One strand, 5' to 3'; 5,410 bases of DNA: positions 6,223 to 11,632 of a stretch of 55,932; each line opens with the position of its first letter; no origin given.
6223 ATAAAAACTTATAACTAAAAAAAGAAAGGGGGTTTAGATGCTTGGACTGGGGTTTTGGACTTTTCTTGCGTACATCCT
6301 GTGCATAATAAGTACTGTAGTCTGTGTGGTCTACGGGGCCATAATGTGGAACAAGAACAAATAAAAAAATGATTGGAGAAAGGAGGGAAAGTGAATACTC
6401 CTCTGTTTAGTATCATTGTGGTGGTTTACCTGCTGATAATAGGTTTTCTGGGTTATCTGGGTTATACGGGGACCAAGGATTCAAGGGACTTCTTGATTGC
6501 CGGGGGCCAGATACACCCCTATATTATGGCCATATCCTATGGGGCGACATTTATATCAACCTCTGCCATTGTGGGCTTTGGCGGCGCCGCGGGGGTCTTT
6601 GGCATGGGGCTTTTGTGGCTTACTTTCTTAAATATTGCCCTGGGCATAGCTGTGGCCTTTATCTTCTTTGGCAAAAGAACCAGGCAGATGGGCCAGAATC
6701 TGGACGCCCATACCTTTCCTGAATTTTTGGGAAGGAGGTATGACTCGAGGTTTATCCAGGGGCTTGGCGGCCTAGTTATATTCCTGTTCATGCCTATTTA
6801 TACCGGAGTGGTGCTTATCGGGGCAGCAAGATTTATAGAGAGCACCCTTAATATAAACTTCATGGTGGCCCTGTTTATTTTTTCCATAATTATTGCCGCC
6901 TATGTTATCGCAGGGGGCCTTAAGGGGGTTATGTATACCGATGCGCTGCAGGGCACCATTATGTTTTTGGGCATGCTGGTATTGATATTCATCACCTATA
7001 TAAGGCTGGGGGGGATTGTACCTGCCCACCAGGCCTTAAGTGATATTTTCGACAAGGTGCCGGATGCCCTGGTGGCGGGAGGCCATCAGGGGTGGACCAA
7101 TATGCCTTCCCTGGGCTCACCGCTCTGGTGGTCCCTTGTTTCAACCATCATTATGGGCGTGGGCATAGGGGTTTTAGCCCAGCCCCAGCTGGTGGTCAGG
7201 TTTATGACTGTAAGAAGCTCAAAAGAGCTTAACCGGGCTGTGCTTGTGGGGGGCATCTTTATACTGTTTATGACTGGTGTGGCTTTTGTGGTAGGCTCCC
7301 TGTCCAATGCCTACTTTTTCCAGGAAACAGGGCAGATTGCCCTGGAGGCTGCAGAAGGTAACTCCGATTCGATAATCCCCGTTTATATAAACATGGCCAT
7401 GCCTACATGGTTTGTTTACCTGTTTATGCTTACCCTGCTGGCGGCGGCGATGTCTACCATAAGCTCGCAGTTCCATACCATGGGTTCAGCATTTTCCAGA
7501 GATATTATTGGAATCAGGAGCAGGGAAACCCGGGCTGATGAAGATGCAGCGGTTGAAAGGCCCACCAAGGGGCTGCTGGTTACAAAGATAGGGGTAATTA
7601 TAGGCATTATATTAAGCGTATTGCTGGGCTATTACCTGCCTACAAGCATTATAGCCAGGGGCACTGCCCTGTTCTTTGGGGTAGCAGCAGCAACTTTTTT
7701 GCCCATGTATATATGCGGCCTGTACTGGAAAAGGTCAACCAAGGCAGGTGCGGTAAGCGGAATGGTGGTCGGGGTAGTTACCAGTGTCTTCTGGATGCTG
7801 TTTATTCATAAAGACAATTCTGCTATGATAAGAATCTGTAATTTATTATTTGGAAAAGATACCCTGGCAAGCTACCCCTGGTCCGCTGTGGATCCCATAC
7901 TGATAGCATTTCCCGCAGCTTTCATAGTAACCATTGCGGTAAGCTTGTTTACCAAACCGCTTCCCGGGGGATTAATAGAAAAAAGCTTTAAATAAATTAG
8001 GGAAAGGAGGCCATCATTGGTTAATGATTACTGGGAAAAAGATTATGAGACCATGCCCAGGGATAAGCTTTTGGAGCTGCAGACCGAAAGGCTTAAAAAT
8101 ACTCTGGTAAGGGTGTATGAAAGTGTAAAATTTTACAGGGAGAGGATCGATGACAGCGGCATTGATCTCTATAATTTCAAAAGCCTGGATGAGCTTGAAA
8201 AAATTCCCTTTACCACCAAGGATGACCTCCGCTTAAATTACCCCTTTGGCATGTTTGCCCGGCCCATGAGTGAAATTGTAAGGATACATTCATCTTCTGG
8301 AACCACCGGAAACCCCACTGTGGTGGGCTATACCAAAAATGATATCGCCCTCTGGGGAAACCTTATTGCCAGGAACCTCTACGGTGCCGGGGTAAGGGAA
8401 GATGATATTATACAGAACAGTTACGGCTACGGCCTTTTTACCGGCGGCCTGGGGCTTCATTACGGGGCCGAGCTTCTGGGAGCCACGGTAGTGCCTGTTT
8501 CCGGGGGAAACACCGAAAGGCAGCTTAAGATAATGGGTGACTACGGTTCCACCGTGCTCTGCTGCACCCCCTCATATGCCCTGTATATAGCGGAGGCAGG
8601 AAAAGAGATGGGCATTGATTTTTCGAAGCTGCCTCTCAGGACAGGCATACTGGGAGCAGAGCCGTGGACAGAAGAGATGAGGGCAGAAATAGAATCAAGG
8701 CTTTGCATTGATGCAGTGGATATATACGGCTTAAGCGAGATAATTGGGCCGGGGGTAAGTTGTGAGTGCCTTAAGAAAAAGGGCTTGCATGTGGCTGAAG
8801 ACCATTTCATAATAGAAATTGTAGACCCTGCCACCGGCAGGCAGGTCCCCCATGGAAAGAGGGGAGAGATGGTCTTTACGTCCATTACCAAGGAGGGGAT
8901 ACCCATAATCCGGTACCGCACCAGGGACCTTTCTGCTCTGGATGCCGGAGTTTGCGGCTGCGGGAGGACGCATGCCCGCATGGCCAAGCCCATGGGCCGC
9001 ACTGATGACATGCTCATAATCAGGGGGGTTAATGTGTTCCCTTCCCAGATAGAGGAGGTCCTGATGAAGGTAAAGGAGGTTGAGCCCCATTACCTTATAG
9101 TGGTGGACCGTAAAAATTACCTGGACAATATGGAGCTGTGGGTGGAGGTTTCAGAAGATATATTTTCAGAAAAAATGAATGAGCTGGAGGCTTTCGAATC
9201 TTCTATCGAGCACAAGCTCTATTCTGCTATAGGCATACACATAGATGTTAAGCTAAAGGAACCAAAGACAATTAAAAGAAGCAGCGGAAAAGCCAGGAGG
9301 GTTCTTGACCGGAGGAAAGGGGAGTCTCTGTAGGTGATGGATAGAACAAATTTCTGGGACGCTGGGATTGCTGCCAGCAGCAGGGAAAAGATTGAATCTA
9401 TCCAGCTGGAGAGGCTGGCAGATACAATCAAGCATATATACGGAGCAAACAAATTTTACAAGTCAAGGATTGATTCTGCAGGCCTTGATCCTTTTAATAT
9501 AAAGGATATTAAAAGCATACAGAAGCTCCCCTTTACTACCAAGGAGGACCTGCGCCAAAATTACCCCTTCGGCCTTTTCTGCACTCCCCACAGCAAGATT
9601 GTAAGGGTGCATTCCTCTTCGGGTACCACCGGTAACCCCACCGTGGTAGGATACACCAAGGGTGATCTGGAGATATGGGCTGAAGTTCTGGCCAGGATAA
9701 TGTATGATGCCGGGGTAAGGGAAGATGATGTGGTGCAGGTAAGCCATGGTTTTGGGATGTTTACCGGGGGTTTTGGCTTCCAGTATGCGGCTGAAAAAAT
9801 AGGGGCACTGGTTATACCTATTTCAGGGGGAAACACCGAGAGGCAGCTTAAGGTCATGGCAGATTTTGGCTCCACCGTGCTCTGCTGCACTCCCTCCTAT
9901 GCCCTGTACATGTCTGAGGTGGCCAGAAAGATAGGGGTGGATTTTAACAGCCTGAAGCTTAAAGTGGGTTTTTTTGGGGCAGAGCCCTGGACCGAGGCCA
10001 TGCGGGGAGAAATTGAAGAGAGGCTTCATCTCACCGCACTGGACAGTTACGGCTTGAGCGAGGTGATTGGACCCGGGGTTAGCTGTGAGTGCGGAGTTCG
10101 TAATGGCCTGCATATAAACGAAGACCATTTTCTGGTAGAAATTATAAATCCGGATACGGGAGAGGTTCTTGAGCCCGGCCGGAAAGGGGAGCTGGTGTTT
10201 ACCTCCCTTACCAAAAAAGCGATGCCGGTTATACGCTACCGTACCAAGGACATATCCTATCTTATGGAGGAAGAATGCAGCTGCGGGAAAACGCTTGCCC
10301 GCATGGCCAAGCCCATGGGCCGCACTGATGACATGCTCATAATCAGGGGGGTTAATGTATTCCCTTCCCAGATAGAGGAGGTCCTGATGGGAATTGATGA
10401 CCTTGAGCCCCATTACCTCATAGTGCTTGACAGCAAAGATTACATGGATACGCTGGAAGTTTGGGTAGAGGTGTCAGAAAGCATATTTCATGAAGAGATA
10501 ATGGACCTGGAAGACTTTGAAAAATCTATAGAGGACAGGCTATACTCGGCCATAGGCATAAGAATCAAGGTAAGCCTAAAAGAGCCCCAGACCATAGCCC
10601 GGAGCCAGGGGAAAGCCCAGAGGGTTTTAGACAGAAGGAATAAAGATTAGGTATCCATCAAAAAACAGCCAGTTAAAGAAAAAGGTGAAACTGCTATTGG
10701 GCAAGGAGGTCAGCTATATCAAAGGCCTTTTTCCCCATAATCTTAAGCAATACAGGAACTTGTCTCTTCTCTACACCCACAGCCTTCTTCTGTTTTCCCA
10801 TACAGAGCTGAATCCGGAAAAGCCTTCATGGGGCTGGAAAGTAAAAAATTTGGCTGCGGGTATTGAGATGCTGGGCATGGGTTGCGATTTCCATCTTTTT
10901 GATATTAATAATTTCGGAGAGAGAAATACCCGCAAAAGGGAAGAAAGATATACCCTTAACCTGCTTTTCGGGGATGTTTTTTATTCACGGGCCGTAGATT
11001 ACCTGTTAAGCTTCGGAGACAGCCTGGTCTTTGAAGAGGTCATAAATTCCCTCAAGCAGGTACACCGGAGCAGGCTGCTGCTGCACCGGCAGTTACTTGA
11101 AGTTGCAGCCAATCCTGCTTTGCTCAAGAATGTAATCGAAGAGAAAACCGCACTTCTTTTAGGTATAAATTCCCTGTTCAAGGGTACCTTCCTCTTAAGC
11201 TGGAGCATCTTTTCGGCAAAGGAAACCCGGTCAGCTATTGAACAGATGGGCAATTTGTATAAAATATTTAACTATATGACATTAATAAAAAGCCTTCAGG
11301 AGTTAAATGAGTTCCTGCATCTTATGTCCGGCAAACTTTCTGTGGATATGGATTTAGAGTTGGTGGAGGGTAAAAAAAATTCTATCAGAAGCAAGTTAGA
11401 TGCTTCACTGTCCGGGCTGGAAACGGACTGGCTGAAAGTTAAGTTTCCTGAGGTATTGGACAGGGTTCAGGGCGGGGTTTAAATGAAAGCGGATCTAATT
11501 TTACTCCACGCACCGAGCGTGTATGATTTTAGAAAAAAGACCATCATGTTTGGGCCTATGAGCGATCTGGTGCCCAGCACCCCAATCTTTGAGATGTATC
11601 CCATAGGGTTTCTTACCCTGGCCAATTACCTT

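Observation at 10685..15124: B12-radical SAM enzyme sandwiched between prenyl synthase genes: candidate undescribed isoprenoid, quinone or lipid modification system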

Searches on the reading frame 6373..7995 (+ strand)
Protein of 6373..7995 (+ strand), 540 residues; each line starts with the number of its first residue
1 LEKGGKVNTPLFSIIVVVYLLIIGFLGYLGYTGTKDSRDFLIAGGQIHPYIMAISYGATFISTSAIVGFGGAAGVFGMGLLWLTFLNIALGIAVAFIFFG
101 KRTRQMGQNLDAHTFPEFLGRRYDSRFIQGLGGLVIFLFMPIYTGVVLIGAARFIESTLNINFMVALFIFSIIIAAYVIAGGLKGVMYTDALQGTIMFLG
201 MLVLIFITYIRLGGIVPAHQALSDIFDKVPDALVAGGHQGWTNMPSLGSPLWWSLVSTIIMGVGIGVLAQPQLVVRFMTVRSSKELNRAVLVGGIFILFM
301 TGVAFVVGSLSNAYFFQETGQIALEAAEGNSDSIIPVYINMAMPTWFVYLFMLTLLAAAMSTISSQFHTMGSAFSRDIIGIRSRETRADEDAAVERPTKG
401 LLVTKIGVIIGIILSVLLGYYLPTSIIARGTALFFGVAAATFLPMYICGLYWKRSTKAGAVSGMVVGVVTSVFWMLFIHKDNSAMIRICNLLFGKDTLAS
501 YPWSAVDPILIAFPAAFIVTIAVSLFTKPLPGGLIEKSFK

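Call 3: search_protein_families(library=pfam, proteins=[window:6373-7995:+], max_evalue=0.01)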
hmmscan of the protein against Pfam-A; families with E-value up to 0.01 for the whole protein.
window:6373-7995:+ (540 aa): 1 family
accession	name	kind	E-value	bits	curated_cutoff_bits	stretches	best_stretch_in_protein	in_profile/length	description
PF00474.23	SSF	-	7e-56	190.3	22.8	1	40-467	1-406/406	Sodium:solute symporter family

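Call 4: search_protein_families(library=ncbifam, proteins=[window:6373-7995:+], max_evalue=0.01)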
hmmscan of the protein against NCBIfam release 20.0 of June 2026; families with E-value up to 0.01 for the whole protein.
window:6373-7995:+ (540 aa): 10 families
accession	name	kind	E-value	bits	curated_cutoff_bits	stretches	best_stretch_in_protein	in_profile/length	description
TIGR00813.1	sss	superfamily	1.1e-57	195.9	184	1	40-467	1-411/411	sodium/solute symporter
TIGR02121.1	Na_Pro_sym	equivalog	6.1e-53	180.2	515.5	1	14-525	5-467/488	sodium/proline symporter PutP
TIGR02119.1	panF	equivalog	1.2e-49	169.7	328.05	1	15-480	6-443/471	sodium/pantothenate symporter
TIGR03648.1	Na_symport_lg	subfamily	8e-36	123.6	320.75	2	340-531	354-534/547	VC_2705 family sodium/solute symporter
NF011948.0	PRK15419.1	equivalog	1.3e-33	116.7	955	1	8-481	4-451/502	sodium/proline symporter PutP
NF006903.2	PRK09395.1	subfamily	8e-22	77.3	750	1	15-526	40-520/552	cation/acetate symporter ActP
NF058657.1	MncbAcdTpMctC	equivalog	3.9e-21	75.1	670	1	7-528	7-500/527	monocarboxylic acid transporter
NF009135.0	PRK12488.1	subfamily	7e-18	64.5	850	1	16-525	38-516/549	cation/acetate symporter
TIGR02711.1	symport_actP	equivalog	8.1e-17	61.1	1099.25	1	10-521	29-516/549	cation/acetate symporter ActP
NF007790.0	PRK10484.1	equivalog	7.2e-15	54.8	401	1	17-493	10-469/527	solute:sodium symporter family transporter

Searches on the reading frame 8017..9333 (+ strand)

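Call 3: search_protein_families(library=pfam, proteins=[window:8017-9333:+], max_evalue=0.01)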
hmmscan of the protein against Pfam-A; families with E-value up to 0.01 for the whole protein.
window:8017-9333:+ (438 aa): 3 families
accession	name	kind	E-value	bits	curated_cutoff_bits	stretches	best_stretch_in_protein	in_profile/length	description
PF14535.12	AMP-binding_C_2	-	1e-33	115.9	25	1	337-433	1-96/96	AMP-binding enzyme C-terminal domain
PF00501.34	AMP-binding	-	9.3e-17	61.3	29.9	1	87-288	164-375/384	AMP-binding enzyme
PF04443.18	LuxE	-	0.00053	19.4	24.9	1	232-322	279-368/391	Acyl-protein synthetase, LuxE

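Call 4: search_protein_families(library=ncbifam, proteins=[window:8017-9333:+], max_evalue=0.01)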
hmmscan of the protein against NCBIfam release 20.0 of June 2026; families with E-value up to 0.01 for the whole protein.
window:8017-9333:+ (438 aa): 45 families (the best 25 are shown)
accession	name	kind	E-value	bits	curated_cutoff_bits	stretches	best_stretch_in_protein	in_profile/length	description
TIGR02155.1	PA_CoA_ligase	equivalog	1.4e-167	557.5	646.3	1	11-433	1-422/422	phenylacetate--CoA ligase PaaK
NF041878.1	paak_haloarch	equivalog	2.2e-164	547.1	700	1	8-433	3-427/427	phenylacetate--CoA ligase PaaK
NF053551.1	FlxY_rubin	equivalog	5.2e-54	183.6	520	1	13-428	4-419/424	flexirubin biosynthesis putative acyl-CoA ligase FlxY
NF045666.1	DVU1553_fam_AMP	equivalog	6.2e-49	166.8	300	1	10-328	15-330/331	DVU_1553 family AMP-dependent CoA ligase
TIGR03335.1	F390_ftsA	equivalog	1.1e-35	123.3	458.7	1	5-353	1-353/445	coenzyme F390 synthetase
NF041217.1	BagE_FevW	exception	4.7e-35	121.4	800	1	16-352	11-334/424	bagremycin/ferroverdin synthetase BagE/FevW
NF004837.0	PRK06187.1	subfamily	4.9e-15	54.8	476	2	90-255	175-335/531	long-chain-fatty-acid--CoA ligase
NF009233.0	PRK12583.1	subfamily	3.6e-10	38.8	832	1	86-381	202-502/558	fatty acid CoA ligase family protein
NF005801.1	PRK07656.1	equivalog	8.4e-09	34.6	657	2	325-362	399-436/500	FadD3 family acyl-CoA ligase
TIGR02262.1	benz_CoA_lig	subfamily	9.7e-09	34.5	375.25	1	92-357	168-434/508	benzoate-CoA ligase family protein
TIGR02304.1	aden_form_hyp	equivalog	4.7e-08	32.4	251.9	1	281-413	278-416/430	F390 synthetase-related protein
NF005850.0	PRK07768.1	subfamily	1.5e-07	30.1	572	1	327-429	434-537/545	long-chain-fatty-acid--CoA ligase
NF006624.1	PRK09192.1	subfamily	2.6e-07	29.4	600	1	326-430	453-555/567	fatty acyl-AMP ligase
TIGR01733.1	AA-adenyl-dom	subfamily_domain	3.7e-07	29.3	317.4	1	93-286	128-323/409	amino acid adenylation domain-containing protein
NF004114.0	PRK05605.1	equivalog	5.2e-07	28.4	766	1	90-366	226-506/575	long-chain-fatty-acid--CoA ligase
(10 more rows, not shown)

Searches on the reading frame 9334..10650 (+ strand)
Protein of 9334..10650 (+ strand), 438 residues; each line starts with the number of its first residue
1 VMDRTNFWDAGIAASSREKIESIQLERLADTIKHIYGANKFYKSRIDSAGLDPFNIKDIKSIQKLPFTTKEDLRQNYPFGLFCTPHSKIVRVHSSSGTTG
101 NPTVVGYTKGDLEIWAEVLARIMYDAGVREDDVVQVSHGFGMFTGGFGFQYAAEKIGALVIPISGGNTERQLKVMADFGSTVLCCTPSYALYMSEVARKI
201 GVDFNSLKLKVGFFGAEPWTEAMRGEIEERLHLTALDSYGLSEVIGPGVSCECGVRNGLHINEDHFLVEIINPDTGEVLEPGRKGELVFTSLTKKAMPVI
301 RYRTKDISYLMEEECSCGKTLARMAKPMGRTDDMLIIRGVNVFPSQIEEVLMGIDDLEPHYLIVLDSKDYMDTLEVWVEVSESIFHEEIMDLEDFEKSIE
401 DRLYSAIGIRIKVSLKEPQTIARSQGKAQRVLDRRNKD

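Call 3: search_protein_families(library=pfam, proteins=[window:9334-10650:+], max_evalue=0.01)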
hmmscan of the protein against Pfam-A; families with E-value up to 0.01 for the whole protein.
window:9334-10650:+ (438 aa): 3 families
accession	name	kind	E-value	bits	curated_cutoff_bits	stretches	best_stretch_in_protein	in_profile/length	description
PF14535.12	AMP-binding_C_2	-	6.4e-32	110.1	25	1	339-435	1-96/96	AMP-binding enzyme C-terminal domain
PF00501.34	AMP-binding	-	1.2e-12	47.7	29.9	1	95-290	170-375/384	AMP-binding enzyme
PF04443.18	LuxE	-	0.0027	17.1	24.9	0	265-324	309-368/391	Acyl-protein synthetase, LuxE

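Call 4: search_protein_families(library=ncbifam, proteins=[window:9334-10650:+], max_evalue=0.01)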
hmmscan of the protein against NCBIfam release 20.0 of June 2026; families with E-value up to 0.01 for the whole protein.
window:9334-10650:+ (438 aa): 38 families (the best 25 are shown)
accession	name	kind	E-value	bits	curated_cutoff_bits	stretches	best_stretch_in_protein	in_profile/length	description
NF041878.1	paak_haloarch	equivalog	1.3e-157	524.8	700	1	13-435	6-427/427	phenylacetate--CoA ligase PaaK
TIGR02155.1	PA_CoA_ligase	equivalog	1.3e-156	521.4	646.3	1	15-435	3-422/422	phenylacetate--CoA ligase PaaK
NF053551.1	FlxY_rubin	equivalog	5e-60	203.4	520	1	14-426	3-410/424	flexirubin biosynthesis putative acyl-CoA ligase FlxY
NF045666.1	DVU1553_fam_AMP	equivalog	1.3e-58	198.7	300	1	14-330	17-330/331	DVU_1553 family AMP-dependent CoA ligase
NF041217.1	BagE_FevW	exception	7.2e-41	140.5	800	1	19-355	12-335/424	bagremycin/ferroverdin synthetase BagE/FevW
TIGR03335.1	F390_ftsA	equivalog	1.1e-33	116.7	458.7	1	10-380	4-382/445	coenzyme F390 synthetase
NF004837.0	PRK06187.1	subfamily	3.5e-12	45.4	476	1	95-245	178-324/531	long-chain-fatty-acid--CoA ligase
TIGR02304.1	aden_form_hyp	equivalog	1e-11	44.5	251.9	1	250-372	254-372/430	F390 synthetase-related protein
NF005801.1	PRK07656.1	equivalog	7.7e-09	34.7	657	1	92-252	169-325/500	FadD3 family acyl-CoA ligase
TIGR02262.1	benz_CoA_lig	subfamily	4.2e-08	32.4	375.25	1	94-353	168-428/508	benzoate-CoA ligase family protein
NF005850.0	PRK07768.1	subfamily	3.4e-07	28.9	572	1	328-430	433-536/545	long-chain-fatty-acid--CoA ligase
NF006167.0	PRK08308.1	equivalog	8.5e-07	28.2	513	1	92-358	106-340/414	acyl-CoA synthetase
NF009233.0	PRK12583.1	subfamily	8.6e-07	27.7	832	1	89-383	203-502/558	fatty acid CoA ligase family protein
NF047394.1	AcylCoAsynMbcS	equivalog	2.4e-06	26.4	850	1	84-352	167-438/525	acyl-CoA synthetase MbcS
NF006624.1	PRK09192.1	subfamily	2.4e-06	26.2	600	1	328-432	453-555/567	fatty acyl-AMP ligase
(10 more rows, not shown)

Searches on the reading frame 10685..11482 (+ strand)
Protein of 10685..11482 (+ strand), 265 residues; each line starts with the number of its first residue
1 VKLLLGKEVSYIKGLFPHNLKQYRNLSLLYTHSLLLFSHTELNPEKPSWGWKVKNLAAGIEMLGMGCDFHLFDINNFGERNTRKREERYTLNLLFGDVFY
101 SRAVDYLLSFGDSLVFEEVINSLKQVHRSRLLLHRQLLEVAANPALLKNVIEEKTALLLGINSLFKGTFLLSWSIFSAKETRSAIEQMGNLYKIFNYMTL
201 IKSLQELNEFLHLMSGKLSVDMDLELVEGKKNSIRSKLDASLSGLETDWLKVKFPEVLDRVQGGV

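Call 3: search_protein_families(library=pfam, proteins=[window:10685-11482:+], max_evalue=0.01)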
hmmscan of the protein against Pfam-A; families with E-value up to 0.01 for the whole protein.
window:10685-11482:+ (265 aa): 1 family
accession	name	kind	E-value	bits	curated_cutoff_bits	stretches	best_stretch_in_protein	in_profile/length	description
PF13383.12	Methyltransf_22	-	0.005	16.9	22.4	0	60-129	106-175/252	Methyltransferase domain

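Call 4: search_protein_families(library=ncbifam, proteins=[window:10685-11482:+], max_evalue=0.01)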
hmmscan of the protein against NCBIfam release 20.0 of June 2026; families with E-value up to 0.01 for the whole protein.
window:10685-11482:+ (265 aa): 0 families

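Call 25: search_solved_structures(query=A1, max_evalue=10)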
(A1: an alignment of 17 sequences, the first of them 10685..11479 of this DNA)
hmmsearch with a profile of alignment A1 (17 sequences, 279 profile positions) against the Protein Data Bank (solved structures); distinct sequences matched with E-value up to 10: 1.
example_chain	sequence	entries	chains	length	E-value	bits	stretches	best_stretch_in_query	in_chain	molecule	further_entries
29sb_A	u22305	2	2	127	0.55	12.9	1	132-187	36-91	KABLE2.5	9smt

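Call 31: predict_structure(alignment_id=A1)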
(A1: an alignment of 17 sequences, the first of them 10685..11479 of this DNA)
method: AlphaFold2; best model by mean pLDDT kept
length: 265 residues; sequences in the alignment: 17
mean_pLDDT: 86.8   pTM: 0.87
mean pLDDT of the five models: 86.8, 85.8, 85.6, 83.5, 83.2
residues with pLDDT >= 90: 151; 70-90: 75; 50-70: 38; < 50: 1
segments of 3 or more residues with pLDDT < 50: none
pLDDT, mean of each block of 10 residues (from residue 1): 87 77 77 86 63 94 91 68 71 88 95 95 96 93 95 96 97 78 70 96 94 88 94 97 88 91 66
secondary structure, 60 per line:
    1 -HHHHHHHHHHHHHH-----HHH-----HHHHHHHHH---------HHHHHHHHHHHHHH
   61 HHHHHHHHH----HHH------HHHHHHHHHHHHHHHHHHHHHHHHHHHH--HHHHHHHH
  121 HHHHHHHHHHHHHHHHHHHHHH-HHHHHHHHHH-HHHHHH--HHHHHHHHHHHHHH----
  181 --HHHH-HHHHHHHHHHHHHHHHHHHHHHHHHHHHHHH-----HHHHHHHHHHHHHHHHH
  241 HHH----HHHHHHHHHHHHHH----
elements in order: H2-15 H29-37 H47-69 H83-110 H113-142 H144-153 H155-160 H163-176 H183-186 H188-218 H224-243 H248-261

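Call 36: fold_search(model_id=the predicted structure, library=pdb)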
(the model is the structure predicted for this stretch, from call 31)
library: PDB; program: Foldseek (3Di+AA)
matches with E <= 10: 491; with E <= 0.001: 2
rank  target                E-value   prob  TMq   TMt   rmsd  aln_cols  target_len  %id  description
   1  5ze6_D                8.0e-04  1.00  0.58  0.51   7.1       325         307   13  CRYSTAL STRUCTURE OF OCTAPRENYL PYROPHOSPHATE SYNTHASE FROM ESCHERICHIA COLI WITH BPH-981 (released 2019-02-27)
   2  9jqs_B                8.4e-04  1.00  0.55  0.48   7.6       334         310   15  Apo form of Oryza sativa solanesyl diphosphate synthase 3 (released 2025-12-17)
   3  9js8_B                1.1e-03  1.00  0.55  0.50   9.2       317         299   14  Crystal structure of OsSPS3 complexed with YH24508 (released 2026-04-08)
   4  9jzf_B                1.1e-03  1.00  0.54  0.52   9.0       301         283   15  Crystal structure of OsSPS3 complexed with zoledronate and isopentenyl diphosphate (released 2025-12-17)
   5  9jsc_B                1.6e-03  1.00  0.53  0.48   9.2       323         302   14  Crystal structure of OsSPS3 complexed with YH24532 (released 2026-04-08)
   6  3wjo_B                1.8e-03  1.00  0.44  0.39   9.2       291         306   15  Crystal structure of Octaprenyl Pyrophosphate synthase from Escherichia coli with isopentenyl pyrophosphate (IPP) (released 2014-06-18)
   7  3mzv_A                2.4e-03  1.00  0.54  0.47   8.7       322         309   13  Crystal structure of a decaprenyl diphosphate synthase from Rhodobacter capsulatus (released 2010-06-09)
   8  5zlf_B                2.7e-03  1.00  0.57  0.58   6.5       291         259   15  CRYSTAL STRUCTURE OF OCTAPRENYL PYROPHOSPHATE SYNTHASE FROM ESCHERICHIA COLI WITH ligand BPH-629 (released 2019-03-27)
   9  4jyx_F                3.2e-03  1.00  0.65  0.57   5.2       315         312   15  Crystal structure of polyprenyl synthase PATL_3739 (TARGET EFI-509195) FROM PSEUDOALTEROMONAS ATLANTICA, COMPLEX WITH  (released 2013-04-10)
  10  9jr6_B                3.4e-03  1.00  0.53  0.48   8.9       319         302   15  Complex structure of OsSPS3 with Aclonifen (released 2025-12-17)
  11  3wjn_B                3.5e-03  1.00  0.54  0.48   6.2       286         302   16  Crystal structure of Octaprenyl Pyrophosphate synthase from Escherichia coli with farnesyl S-thiol-pyrophosphate (FSPP (released 2014-06-18)
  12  2ftz                  5.2e-03  1.00  0.53  0.53   8.1       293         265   14  Crystal structure of Geranyltranstransferase (EC 2.5.1.10) (tm0161) from THERMOTOGA MARITIMA at 1.90 A resolution (released 2006-02-07)
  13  4jyx_B                6.3e-03  1.00  0.57  0.49   6.7       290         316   15  Crystal structure of polyprenyl synthase PATL_3739 (TARGET EFI-509195) FROM PSEUDOALTEROMONAS ATLANTICA, COMPLEX WITH  (released 2013-04-10)
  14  3llw_B                7.1e-03  1.00  0.62  0.58   5.7       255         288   15  Crystal structure of geranyltransferase from helicobacter pylori 26695 (released 2010-03-31)
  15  3wjk_B                7.1e-03  1.00  0.45  0.40   9.4       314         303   13  Crystal structure of Octaprenyl Pyrophosphate synthase from Escherichia coli (released 2014-06-18)
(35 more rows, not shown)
